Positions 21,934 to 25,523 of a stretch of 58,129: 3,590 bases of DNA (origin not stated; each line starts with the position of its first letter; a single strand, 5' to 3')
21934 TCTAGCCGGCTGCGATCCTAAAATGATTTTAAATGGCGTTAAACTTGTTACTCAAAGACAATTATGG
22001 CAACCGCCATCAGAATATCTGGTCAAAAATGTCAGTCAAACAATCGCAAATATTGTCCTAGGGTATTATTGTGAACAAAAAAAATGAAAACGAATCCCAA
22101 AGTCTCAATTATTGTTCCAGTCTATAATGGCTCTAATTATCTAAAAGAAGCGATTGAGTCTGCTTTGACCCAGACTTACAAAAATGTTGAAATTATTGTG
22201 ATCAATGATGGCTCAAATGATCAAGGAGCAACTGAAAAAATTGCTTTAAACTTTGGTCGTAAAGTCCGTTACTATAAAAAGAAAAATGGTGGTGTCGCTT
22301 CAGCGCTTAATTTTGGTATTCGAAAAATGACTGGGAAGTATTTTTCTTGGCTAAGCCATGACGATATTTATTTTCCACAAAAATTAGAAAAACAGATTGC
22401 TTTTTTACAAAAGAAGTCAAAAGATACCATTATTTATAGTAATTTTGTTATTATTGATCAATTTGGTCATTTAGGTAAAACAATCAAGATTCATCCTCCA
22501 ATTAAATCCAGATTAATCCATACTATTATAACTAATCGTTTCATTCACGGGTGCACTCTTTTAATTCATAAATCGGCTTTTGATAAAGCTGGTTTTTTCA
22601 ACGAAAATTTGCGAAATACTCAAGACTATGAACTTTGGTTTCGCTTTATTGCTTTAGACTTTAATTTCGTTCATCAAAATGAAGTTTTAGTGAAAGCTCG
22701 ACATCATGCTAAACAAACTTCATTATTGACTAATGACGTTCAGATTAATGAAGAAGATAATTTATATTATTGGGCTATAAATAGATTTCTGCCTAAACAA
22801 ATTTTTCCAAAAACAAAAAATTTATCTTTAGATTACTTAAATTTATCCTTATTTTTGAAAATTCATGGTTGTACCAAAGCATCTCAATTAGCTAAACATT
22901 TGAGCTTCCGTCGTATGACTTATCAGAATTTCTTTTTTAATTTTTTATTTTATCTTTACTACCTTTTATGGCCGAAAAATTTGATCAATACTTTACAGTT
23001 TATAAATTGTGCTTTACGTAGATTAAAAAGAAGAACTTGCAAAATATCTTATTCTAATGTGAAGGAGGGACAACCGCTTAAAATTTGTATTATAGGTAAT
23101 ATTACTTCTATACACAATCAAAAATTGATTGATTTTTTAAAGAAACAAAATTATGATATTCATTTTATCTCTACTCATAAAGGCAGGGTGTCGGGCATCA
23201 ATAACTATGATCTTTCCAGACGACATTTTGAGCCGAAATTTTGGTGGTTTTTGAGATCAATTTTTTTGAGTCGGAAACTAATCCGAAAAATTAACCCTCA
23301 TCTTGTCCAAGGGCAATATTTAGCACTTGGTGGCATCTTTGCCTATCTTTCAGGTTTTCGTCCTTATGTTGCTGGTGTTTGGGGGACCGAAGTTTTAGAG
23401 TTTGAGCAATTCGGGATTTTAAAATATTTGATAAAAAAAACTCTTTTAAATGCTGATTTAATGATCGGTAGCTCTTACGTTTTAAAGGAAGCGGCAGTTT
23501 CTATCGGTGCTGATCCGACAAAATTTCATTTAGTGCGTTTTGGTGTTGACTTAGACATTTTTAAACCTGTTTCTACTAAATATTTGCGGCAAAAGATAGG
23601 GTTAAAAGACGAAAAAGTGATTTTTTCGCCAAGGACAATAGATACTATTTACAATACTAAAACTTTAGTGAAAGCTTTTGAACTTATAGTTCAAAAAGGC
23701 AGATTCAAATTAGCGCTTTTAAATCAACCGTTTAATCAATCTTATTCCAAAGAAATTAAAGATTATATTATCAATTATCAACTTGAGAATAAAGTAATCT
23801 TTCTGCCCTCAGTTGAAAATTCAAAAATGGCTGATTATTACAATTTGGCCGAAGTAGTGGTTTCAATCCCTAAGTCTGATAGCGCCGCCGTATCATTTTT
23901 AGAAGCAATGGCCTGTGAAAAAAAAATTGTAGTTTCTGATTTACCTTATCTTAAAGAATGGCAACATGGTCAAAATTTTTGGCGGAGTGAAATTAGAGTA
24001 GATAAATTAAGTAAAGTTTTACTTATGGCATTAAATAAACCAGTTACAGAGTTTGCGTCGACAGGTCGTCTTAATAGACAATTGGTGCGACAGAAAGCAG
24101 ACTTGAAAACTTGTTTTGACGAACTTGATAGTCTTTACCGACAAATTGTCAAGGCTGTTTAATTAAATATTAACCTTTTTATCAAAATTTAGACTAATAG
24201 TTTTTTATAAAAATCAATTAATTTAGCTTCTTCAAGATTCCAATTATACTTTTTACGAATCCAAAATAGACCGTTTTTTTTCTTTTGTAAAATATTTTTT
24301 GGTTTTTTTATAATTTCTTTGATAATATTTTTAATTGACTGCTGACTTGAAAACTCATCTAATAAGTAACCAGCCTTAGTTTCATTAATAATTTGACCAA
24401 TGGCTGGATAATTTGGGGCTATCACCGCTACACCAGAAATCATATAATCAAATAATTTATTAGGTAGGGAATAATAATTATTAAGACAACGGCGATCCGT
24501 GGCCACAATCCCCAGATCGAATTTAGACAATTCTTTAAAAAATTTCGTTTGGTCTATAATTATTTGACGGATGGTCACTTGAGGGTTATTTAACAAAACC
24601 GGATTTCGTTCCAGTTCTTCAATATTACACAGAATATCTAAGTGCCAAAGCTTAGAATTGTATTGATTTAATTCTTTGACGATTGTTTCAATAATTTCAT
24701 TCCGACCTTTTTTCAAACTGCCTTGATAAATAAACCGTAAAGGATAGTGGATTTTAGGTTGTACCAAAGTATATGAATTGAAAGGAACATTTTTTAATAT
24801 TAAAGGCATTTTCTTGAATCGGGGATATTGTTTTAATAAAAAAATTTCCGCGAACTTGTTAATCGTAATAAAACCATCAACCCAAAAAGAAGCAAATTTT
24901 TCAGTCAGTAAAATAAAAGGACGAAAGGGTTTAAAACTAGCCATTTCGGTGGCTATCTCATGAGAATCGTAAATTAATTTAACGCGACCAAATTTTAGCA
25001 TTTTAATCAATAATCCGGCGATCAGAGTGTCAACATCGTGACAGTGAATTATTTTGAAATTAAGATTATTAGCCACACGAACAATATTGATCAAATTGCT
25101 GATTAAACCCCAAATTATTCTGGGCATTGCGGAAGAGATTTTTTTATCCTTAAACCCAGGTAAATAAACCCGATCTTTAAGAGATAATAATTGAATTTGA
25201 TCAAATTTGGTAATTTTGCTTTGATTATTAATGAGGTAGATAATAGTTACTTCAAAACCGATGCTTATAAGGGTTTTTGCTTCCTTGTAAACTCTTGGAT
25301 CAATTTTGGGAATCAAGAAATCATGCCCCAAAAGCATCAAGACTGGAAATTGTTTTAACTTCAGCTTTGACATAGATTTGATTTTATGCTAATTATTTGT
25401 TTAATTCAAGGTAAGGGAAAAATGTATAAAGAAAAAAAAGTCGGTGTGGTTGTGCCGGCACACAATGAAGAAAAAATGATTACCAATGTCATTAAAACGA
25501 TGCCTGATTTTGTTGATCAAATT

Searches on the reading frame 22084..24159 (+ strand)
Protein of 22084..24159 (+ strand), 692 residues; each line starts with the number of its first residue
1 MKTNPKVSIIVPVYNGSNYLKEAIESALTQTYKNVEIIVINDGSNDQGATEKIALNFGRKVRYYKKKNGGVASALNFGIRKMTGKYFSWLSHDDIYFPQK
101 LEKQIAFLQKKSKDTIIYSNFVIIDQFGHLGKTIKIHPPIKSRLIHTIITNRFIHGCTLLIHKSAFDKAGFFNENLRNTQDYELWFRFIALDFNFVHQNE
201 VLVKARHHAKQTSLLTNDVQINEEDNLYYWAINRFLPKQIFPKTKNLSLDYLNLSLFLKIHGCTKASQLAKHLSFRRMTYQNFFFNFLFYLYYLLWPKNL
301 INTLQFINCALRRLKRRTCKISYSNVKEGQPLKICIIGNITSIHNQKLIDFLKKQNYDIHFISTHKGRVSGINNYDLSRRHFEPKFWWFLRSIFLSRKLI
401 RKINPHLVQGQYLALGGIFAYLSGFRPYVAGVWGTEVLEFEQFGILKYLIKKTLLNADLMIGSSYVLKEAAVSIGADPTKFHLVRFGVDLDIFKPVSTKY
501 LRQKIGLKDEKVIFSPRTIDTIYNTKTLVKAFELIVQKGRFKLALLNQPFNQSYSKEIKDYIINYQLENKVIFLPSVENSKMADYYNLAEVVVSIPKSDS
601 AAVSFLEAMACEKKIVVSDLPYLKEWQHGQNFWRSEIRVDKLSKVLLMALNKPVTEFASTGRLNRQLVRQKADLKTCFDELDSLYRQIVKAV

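Call 39: search_protein_families(library=pfam, proteins=[window:22084-24159:+], max_evalue=0.1)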
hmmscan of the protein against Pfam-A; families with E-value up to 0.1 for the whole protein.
window:22084-24159:+ (692 aa): 7 families
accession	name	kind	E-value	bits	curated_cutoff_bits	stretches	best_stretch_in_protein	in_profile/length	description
PF00535.33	Glycos_transf_2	-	1.3e-32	113.5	23.3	1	8-168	1-166/168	Glycosyl transferase family 2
PF13477.12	Glyco_trans_4_2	-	2.7e-16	60.4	23.4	1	333-461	1-136/139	Glycosyl transferase 4-like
PF00534.26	Glycos_transf_1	-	2.8e-14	53.4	26.4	1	502-625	6-129/172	Glycosyl transferases group 1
PF10111.15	Glyco_tranf_2_2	-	1.4e-11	44.9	27.3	1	8-207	1-217/276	Glycosyltransferase like family 2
PF13692.12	Glyco_trans_1_4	-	5.5e-11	43.3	27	1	516-631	8-120/142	Glycosyl transferases group 1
PF13641.12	Glyco_tranf_2_3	-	9.9e-09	36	27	1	5-113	1-116/230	Glycosyltransferase like family 2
PF13439.12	Glyco_transf_4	-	4.1e-08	33.9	28.5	1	344-491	7-169/170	Glycosyltransferase Family 4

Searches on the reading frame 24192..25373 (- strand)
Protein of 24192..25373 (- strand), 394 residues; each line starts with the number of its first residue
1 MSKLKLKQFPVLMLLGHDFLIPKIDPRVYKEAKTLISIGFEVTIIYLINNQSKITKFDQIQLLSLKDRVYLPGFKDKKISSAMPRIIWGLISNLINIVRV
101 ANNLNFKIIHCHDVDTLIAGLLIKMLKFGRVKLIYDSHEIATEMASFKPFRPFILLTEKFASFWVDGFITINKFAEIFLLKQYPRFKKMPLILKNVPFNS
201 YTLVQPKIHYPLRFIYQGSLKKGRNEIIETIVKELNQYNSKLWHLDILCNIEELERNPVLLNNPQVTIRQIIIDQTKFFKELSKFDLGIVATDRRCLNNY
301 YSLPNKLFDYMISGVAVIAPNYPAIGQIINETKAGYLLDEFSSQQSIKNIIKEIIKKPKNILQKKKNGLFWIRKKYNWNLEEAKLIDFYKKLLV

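Call 39: search_protein_families(library=pfam, proteins=[window:24192-25373:-], max_evalue=0.1)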
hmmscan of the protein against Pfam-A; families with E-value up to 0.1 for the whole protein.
window:24192-25373:- (394 aa): 5 families
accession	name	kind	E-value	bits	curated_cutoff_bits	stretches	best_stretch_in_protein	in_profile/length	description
PF13692.12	Glyco_trans_1_4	-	1.2e-06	29.3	27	1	214-351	4-137/142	Glycosyl transferases group 1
PF13439.12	Glyco_transf_4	-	5.1e-05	23.8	28.5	1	31-184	11-153/170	Glycosyltransferase Family 4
PF00534.26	Glycos_transf_1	-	0.00014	21.9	26.4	1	303-360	105-161/172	Glycosyl transferases group 1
PF22222.1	Cpf1_PI-like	-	0.06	14.4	27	0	352-393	17-57/91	CRISPR-associated endonuclease Cpf1 PI domain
PF08323.17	Glyco_transf_5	-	0.084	13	22.7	0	94-142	125-170/239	Starch synthase catalytic domain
